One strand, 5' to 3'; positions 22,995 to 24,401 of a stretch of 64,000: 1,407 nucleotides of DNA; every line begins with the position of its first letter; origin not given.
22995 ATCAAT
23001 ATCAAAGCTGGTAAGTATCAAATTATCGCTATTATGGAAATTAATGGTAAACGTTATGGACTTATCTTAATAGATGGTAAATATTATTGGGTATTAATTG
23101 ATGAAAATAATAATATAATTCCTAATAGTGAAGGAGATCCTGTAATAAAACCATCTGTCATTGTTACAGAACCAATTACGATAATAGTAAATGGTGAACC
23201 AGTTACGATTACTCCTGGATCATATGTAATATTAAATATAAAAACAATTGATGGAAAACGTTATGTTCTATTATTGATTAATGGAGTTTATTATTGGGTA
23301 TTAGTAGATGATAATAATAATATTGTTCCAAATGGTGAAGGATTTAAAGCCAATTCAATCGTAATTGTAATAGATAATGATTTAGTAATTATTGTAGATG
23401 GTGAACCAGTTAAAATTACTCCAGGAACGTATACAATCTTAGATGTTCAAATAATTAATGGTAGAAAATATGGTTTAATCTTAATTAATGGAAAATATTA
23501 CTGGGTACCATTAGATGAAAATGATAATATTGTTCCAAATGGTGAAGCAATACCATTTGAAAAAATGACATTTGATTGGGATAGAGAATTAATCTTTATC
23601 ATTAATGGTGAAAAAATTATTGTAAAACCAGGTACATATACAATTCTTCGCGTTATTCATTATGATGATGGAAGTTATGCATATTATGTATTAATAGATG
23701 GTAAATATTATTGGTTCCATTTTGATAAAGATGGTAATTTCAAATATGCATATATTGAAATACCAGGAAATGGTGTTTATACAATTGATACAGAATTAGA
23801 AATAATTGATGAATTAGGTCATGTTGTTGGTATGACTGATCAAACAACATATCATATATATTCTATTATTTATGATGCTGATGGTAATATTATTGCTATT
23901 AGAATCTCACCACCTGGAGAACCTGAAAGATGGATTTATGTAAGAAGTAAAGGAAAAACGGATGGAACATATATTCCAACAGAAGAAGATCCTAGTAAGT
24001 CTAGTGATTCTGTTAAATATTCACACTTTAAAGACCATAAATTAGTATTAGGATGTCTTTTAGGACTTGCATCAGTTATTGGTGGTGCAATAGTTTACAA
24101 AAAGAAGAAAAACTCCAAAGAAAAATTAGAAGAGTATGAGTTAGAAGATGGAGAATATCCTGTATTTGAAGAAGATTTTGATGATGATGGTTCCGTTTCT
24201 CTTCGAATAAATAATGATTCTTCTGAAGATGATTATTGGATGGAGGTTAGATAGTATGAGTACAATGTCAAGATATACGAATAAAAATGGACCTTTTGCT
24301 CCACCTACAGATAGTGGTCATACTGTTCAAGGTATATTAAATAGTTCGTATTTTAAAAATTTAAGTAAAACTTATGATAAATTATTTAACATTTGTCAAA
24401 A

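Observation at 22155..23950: Eight tandem ~57-aa repeats of an unrecognised beta-rich module in the 856-aa protein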

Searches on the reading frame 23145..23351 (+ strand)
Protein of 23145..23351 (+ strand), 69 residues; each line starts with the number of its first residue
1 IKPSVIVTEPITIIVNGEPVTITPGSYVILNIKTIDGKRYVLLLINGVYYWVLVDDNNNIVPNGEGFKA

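Call 18: search_protein_families(library=pfam, alignment_id=A1, max_evalue=1)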
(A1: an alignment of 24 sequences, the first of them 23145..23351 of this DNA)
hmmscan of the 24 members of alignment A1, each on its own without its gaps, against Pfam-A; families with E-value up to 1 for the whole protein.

A. member 1, window:23145-23351:+ (69 aa): 1 family
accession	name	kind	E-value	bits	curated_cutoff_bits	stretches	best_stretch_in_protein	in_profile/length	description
PF07411.17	DUF1508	-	0.0014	18.9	22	1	46-68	3-25/48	Domain of unknown function (DUF1508)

B. families by the number of members that match (of 24 scanned): 24 families
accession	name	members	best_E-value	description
PF07411.17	DUF1508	7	3.9e-05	Domain of unknown function (DUF1508)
PF13457.12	GW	4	0.017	GW (Gly-Tryp) dipeptide domain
PF24828.1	DUF7713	3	0.00081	Domain of unknown function (DUF7713)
PF14504.11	CAP_assoc_N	3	0.0023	CAP-associated N-terminal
PF12866.13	DUF3823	3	0.012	Protein of unknown function (DUF3823) N-terminal domain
PF16378.10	DUF4988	3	0.031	Domain of unknown function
PF22269.2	TagH_SH3-like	2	0.013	Teichoic acid transporter subunit TagH, SH3-like domain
PF10365.15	DUF2436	2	0.042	Domain of unknown function (DUF2436)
PF18693.7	TRAM_2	2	0.073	TRAM domain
PF07024.18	ImpE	2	0.12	ImpE protein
PF18832.6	LPD18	1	0.0097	Large polyvalent protein-associated domain 18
PF14199.11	DUF4317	1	0.022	Domain of unknown function (DUF4317)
PF17225.8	DUF5301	1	0.053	Domain of unknown function (DUF5300)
PF23954.1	DUF7283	1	0.063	Family of unknown function (DUF7283)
PF17356.7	PBSX_XtrA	1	0.077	Phage-like element PBSX protein XtrA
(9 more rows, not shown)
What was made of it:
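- On Bacterial SH3-like domains (SH3b, GW, TagH_SH3-like): TagH_SH3-like matches 2 of 24 (best E 0.013) (call 18).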

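Call 23: search_protein_representatives(alignment_id=A1)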
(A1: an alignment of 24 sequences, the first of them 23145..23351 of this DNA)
Query: 24 sequences, 69 profile positions. Proteins with E-value up to 0.001 (for the whole library): 52; up to 1e-10: 12; up to 1e-30: 5. The best 52 are listed.
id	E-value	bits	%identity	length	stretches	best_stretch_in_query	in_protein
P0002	6.0e-191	634.4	-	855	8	3-68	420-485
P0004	4.6e-113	384.9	-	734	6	3-66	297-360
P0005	3.4e-108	369.3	-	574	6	4-66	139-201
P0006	2.3e-68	241.7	-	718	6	3-65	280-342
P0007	1.1e-64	229.9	-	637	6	7-67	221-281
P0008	7.8e-23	95.8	-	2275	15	12-35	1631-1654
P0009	1.5e-19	85.3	-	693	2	5-67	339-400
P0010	2.8e-17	78.0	-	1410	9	5-32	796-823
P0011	3.2e-16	74.6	-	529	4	5-63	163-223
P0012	8.8e-15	70.0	-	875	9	7-62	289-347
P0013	3.3e-14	68.2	-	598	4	3-60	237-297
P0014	1.9e-11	59.3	-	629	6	6-61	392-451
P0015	1.1e-10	56.9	-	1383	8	23-42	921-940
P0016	1.5e-10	56.4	-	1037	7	21-54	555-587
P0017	2.8e-10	55.6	-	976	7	7-50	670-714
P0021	4.3e-09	51.8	-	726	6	5-64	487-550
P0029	1.9e-06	43.3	-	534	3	23-55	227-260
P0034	1.1e-05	40.9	-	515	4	9-62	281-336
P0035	1.4e-05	40.5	-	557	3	5-59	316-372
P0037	1.9e-05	40.1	-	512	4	7-63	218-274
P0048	2.8e-04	36.4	-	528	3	4-61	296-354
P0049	4.5e-04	35.7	-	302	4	21-54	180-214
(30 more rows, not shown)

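Call 41: search_protein_families(library=pfam, proteins=[P0009, P0012, P0014, P0021, P0004, P0007, P0029], max_evalue=0.01)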
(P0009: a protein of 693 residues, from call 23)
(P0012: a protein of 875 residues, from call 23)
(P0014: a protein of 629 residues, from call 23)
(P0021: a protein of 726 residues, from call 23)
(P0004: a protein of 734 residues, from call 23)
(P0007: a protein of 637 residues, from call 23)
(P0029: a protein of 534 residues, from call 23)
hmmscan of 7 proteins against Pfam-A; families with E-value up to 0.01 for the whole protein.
P0009 (693 aa): 0 families

P0012 (875 aa): 5 families
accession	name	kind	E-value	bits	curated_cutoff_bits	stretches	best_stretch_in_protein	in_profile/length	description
PF05593.20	RHS_repeat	-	3.6e-05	24.5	22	0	660-669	1-10/38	RHS Repeat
PF14660.12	DUF4458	-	3.7e-05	24.2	22.4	0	539-600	30-96/114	Domain of unknown function (DUF4458)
PF15418.12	DUF4625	-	0.0028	18.4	27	0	166-190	102-126/131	Domain of unknown function (DUF4625)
PF00746.26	Gram_pos_anchor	-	0.0039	17.5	20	1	784-812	15-43/43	LPXTG cell wall anchor motif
PF18914.6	DUF5666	-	0.0077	16.9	27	0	637-671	25-59/60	Domain of unknown function (DUF5666)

P0014 (629 aa): 3 families
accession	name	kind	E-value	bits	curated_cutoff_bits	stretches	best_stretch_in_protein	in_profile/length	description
PF05593.20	RHS_repeat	-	1.3e-07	32.2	22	0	212-231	18-36/38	RHS Repeat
PF23623.1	GBD_IRG7_N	-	0.00016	22.3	27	0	150-213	20-78/95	IRG7 N-terminal galactose binding domain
PF23157.1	DUF7055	-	0.0074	16.4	27.6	0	138-169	15-42/66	Domain of unknown function (DUF7055)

P0021 (726 aa): 1 family
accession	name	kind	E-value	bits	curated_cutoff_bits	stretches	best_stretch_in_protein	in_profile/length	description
PF21203.3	ECM10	-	0.0033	18.8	23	0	585-680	2-80/98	ER membrane protein complex subunit 10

P0004 (734 aa): 1 family
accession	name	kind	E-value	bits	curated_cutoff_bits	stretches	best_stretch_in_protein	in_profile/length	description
PF07411.17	DUF1508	-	0.00044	20.5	22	0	340-358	3-21/48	Domain of unknown function (DUF1508)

P0007 (637 aa): 2 families
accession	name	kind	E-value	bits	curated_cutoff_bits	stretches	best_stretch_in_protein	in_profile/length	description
PF07024.18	ImpE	-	0.0035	17.8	25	0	324-339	19-33/122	ImpE protein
PF12396.14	DUF3659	-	0.0073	16.6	24.8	0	484-514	13-44/61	Protein of unknown function (DUF3659)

P0029 (534 aa): 2 families
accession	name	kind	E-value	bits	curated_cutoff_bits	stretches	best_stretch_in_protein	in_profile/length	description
PF13529.12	Peptidase_C39_2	-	6.8e-11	43.4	24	1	350-492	1-142/143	Peptidase_C39 like family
PF13457.12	GW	-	9.4e-05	23.5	21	0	225-262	37-75/76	GW (Gly-Tryp) dipeptide domain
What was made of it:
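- On RHS/YD repeat (PF05593): P0012 and P0014 have summed scores only, with 0 stretches passing (call 41).
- RHS_repeat gives summed hits in the distant members P0012 and P0014 (call 41).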

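Call 42: search_protein_families(library=phrogs, proteins=[P0009], max_evalue=0.01)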
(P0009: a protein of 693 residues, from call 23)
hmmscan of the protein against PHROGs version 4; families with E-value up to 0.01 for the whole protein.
P0009 (693 aa): 0 families

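Call 46: find_related_loci(query=P0009, collection=viral_contigs, flank=8000)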
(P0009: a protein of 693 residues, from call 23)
Query P0009 (693 aa) in viral_contigs; peptide patterns used: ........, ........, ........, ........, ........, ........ (x = any residue, [..] = any of these).
3 stretches matched a pattern, but none encodes a relative of the query by tblastn (E <= 1e-3).

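Call 49: search_solved_structures(query=A1, max_evalue=10, show_alignments=2)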
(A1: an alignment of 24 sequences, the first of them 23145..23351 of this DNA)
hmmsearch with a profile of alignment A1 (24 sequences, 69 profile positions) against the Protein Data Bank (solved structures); distinct sequences matched with E-value up to 10: 26.
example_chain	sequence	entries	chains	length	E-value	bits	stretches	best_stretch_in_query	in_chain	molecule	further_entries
4p99_A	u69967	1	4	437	3.5e-05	26.4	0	42-60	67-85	MpAFP_RII tetra-tandemer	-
7qsu_A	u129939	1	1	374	0.012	18.2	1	25-49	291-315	V-ATPase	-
7qss_A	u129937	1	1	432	0.02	17.6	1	25-49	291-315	V-type ATP synthase alpha chain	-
1nui_A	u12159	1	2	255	0.021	17.5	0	16-43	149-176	DNA primase/helicase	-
7o79_A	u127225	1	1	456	0.024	17.3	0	49-63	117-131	Poly(Beta-D-mannuronate) lyase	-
2mk4_A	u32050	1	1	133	0.028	17.1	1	33-52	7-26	Open reading frame 2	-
3wqb_B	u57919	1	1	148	0.039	16.6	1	33-52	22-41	Open reading frame 2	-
1prr_A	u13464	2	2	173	0.04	16.6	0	16-47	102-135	DEVELOPMENT-SPECIFIC PROTEIN S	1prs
3osv_A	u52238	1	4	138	0.14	14.9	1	21-42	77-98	Flagellar basal-body rod modification protein FlgD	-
1ut1_A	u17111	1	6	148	0.23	14.2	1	7-29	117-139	DR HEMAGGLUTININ STRUCTURAL SUBUNIT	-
1usq_A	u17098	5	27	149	0.23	14.2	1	7-29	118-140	DR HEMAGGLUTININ STRUCTURAL SUBUNIT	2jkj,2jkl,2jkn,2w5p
6r4m_A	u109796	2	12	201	0.29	13.9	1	16-38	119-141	Phosphatidylglycerol/phosphatidylinositol transfer protein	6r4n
5ikn_D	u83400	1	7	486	0.35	13.6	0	16-43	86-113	DNA primase/helicase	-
1q57_A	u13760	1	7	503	0.36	13.5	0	16-43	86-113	DNA primase/helicase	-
2ixq_B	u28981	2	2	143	0.38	13.5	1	7-29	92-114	Afimbrial adhesin AFA-III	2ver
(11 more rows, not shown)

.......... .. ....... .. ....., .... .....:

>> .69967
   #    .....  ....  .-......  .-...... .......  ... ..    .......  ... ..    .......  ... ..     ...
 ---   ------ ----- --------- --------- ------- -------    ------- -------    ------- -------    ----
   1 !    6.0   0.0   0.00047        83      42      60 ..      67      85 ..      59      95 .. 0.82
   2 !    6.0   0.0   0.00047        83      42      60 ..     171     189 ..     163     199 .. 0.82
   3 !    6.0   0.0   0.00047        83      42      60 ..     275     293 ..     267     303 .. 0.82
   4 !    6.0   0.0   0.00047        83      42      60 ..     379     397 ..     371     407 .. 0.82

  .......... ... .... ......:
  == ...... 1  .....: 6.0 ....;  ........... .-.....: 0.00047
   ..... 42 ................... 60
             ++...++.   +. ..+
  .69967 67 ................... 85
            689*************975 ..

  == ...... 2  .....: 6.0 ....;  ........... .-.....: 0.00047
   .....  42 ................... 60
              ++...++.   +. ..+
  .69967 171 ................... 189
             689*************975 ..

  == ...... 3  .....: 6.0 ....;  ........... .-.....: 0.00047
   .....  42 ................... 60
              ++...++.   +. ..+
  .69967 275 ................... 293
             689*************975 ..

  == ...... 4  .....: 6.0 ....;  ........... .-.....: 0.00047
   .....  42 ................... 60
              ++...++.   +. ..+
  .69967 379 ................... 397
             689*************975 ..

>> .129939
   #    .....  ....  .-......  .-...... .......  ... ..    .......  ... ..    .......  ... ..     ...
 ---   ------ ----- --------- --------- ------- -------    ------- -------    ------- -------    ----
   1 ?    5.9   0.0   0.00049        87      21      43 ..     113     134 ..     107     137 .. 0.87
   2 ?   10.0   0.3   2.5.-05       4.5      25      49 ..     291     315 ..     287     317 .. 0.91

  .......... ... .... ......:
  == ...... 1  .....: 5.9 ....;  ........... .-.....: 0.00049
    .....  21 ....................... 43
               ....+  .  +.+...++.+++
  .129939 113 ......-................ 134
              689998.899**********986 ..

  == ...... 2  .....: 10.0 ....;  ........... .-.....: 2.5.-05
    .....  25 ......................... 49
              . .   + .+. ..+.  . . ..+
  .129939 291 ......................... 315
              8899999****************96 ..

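Call 69: find_homologous_proteins(query=P0009, max_evalue=0.001)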
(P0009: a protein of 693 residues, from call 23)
Query P0009 (693 aa): 1 proteins with E <= 0.001 among 8000 candidates.
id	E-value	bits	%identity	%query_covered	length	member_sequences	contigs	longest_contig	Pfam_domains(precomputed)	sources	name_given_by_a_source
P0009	0.0e+0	1525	100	100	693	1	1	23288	-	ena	-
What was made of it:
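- Tried and rejected: P0009 gave only itself (call 69).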

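Call 70: find_encoding_contigs(protein=P0009, flank=10000, max_places=2)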
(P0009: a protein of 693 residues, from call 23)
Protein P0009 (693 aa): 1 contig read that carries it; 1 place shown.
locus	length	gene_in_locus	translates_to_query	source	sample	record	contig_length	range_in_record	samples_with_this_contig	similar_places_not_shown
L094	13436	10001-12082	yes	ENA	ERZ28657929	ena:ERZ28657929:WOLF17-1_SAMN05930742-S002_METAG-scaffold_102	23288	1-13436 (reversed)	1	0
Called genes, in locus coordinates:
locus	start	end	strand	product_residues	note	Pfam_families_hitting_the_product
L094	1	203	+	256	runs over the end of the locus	PF12322:T4_baseplate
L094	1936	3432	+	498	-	PF01551:Peptidase_M23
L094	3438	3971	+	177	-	PF19266:CIS_tube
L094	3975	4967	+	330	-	-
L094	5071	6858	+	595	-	-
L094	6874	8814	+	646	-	PF04717:Phage_base_V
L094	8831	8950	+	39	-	-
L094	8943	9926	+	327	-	-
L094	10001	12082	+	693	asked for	-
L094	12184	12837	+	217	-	-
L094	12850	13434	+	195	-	?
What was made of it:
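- On Bacterial SH3-like domains (SH3b, GW, TagH_SH3-like): Indirect support only: the module also occurs in a protein at the phage tail-fibre position (call 70).
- The same module occurs in a protein at the phage tail-fibre position, which works outside the cell (call 70).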

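Call 79: find_related_loci(query=A1, collection=viral_contigs, flank=8000)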
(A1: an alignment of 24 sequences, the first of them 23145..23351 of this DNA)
Query A1 (69 aa) in viral_contigs; peptide patterns used: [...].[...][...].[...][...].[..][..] (x = any residue, [..] = any of these).
517 stretches matched a pattern, but none encodes a relative of the query by tblastn (E <= 1e-3).
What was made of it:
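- Tried and rejected: Viral contig scans with P0009 and with the repeat alignment found no relatives (calls 46, 79).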

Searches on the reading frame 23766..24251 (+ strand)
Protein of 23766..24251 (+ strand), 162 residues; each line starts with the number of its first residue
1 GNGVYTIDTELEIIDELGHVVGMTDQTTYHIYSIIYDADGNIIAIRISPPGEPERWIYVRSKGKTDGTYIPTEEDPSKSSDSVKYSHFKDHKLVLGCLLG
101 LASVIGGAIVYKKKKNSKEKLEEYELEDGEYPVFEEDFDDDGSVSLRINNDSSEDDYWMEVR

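Call 32: find_related_loci(query=A4, collection=genome_contigs, flank=10000)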
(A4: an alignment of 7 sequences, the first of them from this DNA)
Query A4 (162 aa) in genome_contigs; peptide patterns used: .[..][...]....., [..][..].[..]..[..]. (x = any residue, [..] = any of these).
298 stretches matched a pattern, but none encodes a relative of the query by tblastn (E <= 1e-3).
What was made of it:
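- Tried and rejected: A scan of 185,579 GTDB species genomes with the C-terminal alignment found no confirmed relative (call 32).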

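Call 33: find_homologous_proteins(query=A3, max_evalue=0.001)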
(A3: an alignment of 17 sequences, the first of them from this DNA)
Query A3 (17 sequences) (162 aa, profile of the alignment): 2 proteins with E <= 0.001 among 5052 candidates.
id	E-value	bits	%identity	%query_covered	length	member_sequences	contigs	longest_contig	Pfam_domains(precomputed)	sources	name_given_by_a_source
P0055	9.4e-52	193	32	98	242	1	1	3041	-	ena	-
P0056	3.8e-28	116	59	59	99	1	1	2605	-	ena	-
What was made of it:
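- Tried and rejected: The C-terminal family profile A3 gave two fragments (call 33).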

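Call 41: search_protein_families(library=pfam, proteins=[P0055], max_evalue=0.01)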
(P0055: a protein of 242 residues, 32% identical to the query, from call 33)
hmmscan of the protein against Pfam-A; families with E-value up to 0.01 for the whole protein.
P0055 (242 aa): 0 families
